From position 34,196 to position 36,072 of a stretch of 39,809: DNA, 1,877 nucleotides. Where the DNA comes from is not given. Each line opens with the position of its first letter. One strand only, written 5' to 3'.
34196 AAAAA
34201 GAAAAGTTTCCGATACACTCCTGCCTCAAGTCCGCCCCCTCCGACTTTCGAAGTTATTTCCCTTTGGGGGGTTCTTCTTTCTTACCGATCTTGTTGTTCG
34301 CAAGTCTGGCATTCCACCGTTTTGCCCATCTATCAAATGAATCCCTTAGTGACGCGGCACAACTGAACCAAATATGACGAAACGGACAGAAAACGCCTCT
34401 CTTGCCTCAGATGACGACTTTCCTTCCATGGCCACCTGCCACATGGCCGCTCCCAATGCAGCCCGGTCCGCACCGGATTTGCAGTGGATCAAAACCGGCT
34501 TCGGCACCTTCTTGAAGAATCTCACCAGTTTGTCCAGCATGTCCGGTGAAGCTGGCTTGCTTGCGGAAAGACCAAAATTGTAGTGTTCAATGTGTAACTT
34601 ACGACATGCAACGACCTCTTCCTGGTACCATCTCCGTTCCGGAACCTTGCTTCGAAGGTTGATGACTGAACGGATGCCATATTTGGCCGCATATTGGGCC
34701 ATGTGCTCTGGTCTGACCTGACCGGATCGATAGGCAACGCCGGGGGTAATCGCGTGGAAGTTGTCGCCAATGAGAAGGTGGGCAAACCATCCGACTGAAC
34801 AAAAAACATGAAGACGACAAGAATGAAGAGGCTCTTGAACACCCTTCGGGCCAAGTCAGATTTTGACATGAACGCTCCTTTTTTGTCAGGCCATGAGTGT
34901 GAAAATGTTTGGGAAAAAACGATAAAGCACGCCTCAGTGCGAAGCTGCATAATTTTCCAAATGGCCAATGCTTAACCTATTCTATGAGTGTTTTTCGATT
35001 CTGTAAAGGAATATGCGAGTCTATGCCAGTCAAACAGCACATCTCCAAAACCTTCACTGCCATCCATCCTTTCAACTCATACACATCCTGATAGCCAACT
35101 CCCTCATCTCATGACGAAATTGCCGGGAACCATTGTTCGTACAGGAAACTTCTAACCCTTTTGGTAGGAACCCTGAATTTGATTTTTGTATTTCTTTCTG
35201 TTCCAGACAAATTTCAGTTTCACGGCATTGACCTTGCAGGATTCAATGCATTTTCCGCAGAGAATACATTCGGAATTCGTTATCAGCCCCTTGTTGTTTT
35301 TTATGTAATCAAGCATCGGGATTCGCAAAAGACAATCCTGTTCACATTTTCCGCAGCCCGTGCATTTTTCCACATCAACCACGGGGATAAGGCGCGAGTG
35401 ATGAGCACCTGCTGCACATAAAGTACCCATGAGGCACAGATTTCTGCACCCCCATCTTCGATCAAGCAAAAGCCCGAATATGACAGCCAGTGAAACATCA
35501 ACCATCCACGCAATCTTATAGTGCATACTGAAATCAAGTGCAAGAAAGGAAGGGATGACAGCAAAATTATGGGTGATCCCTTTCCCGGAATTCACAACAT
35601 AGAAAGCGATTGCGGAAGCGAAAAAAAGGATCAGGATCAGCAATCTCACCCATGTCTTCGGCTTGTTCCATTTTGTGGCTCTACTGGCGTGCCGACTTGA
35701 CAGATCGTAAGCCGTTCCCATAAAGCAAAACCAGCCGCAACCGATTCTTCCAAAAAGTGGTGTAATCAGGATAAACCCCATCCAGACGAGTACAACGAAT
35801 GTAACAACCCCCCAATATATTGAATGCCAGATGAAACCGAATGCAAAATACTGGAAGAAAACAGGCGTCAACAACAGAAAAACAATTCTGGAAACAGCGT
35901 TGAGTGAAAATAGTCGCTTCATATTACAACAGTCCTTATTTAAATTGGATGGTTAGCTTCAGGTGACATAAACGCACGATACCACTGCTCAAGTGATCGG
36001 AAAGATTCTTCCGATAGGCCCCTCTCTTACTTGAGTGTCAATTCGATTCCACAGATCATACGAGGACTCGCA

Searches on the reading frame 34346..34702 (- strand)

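Call 45: search_protein_families(library=pfam, proteins=[window:34346-34702:-], max_evalue=0.001)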
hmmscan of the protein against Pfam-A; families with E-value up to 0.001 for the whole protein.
window:34346-34702:- (118 aa): 4 families
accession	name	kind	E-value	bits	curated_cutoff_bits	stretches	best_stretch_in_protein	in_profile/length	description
PF22741.1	PTP-NADK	-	2.6e-06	27.4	27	1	6-101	45-142/163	DSP-PTPase phosphatase fused to NAD+ Kinase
PF22784.1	PTP-SAK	-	8.7e-06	26.3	27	1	6-90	28-110/153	Swiss Army Knife protein, DSP-PTPase phosphatase domain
PF13350.11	Y_phosphatase3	-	3.3e-05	24.4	22.2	1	36-90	102-151/240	Tyrosine phosphatase family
PF00782.25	DSPc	-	6.2e-05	23.3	33.5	1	5-102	14-108/133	Dual specificity phosphatase, catalytic domain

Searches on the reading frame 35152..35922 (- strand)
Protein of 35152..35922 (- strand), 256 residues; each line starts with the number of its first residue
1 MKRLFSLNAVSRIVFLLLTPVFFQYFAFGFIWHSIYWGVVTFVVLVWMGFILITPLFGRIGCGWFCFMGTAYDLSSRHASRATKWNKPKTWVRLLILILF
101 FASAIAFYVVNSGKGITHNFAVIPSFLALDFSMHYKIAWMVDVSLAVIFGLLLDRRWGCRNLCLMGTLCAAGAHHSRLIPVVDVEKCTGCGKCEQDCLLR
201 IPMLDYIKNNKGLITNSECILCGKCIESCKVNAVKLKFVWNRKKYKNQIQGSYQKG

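Call 45: search_protein_families(library=pfam, proteins=[window:35152-35922:-], max_evalue=0.001)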
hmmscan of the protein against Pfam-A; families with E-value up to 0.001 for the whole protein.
window:35152-35922:- (256 aa): 10 families
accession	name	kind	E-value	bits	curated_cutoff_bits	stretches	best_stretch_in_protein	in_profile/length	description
PF12801.12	Fer4_5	-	3.6e-07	30.5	22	1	41-84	3-46/48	4Fe-4S binding domain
PF00037.32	Fer4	-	8.2e-07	29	21.1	1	216-234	5-23/24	4Fe-4S binding domain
PF12838.12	Fer4_7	-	1.7e-06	28.8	27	0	219-243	2-26/52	4Fe-4S dicluster domain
PF13237.11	Fer4_10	-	5.6e-06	26.6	25.5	1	180-229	2-52/53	4Fe-4S dicluster domain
PF14697.11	Fer4_21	-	1.1e-05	25.9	35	0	214-235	3-24/59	4Fe-4S dicluster domain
PF13183.11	Fer4_8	-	1.2e-05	26.2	27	0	184-197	2-15/68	4Fe-4S dicluster domain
PF12797.12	Fer4_2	-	4.7e-05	23.5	24.5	1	179-197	2-20/22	4Fe-4S binding domain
PF13187.11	Fer4_9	-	0.00011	22.6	27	1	186-233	1-51/52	4Fe-4S dicluster domain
PF12837.12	Fer4_6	-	0.00011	22.4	25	0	179-197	1-19/24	4Fe-4S binding domain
PF13484.11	Fer4_16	-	0.00084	20.5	30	0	218-247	1-31/66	4Fe-4S double cluster binding domain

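Call 73: search_protein_families(library=ncbifam, proteins=[window:35152-35922:-], max_evalue=0.00001)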
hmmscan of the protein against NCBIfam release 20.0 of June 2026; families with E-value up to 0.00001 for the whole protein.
window:35152-35922:- (256 aa): 8 families
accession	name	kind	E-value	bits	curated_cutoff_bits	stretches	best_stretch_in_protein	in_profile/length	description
TIGR02163.1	napH_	subfamily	2e-12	47.2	213.05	1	120-236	140-253/255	NapH/MauN family ferredoxin-type protein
NF007013.0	PRK09477.1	equivalog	1e-10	41.2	234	1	40-244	86-284/286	quinol dehydrogenase ferredoxin subunit NapH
NF007012.0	PRK09476.1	equivalog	1.1e-10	41.1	269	1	173-204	172-203/254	ferredoxin-type protein NapG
NF040770.1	hetero_SS_HdrA2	exception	2.5e-07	29.2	1100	1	177-242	569-631/777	CoB-CoM heterodisulfide reductase HdrA2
NF007382.0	PRK09898.1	equivalog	6.6e-07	29.1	213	1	159-236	131-200/208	ferredoxin-like protein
NF040864.1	HgcB_ferredoxin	equivalog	2.8e-06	27.1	99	1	183-237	12-64/93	mercury methylation ferredoxin HgcB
TIGR00397.1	mauM_napG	subfamily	3.2e-06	26.9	178.85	0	178-202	168-192/213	MauM/NapG family ferredoxin-type protein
NF043039.1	HgcAB_like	equivalog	6.8e-06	25.9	285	0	40-234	170-349/350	HgcAB-like fusion protein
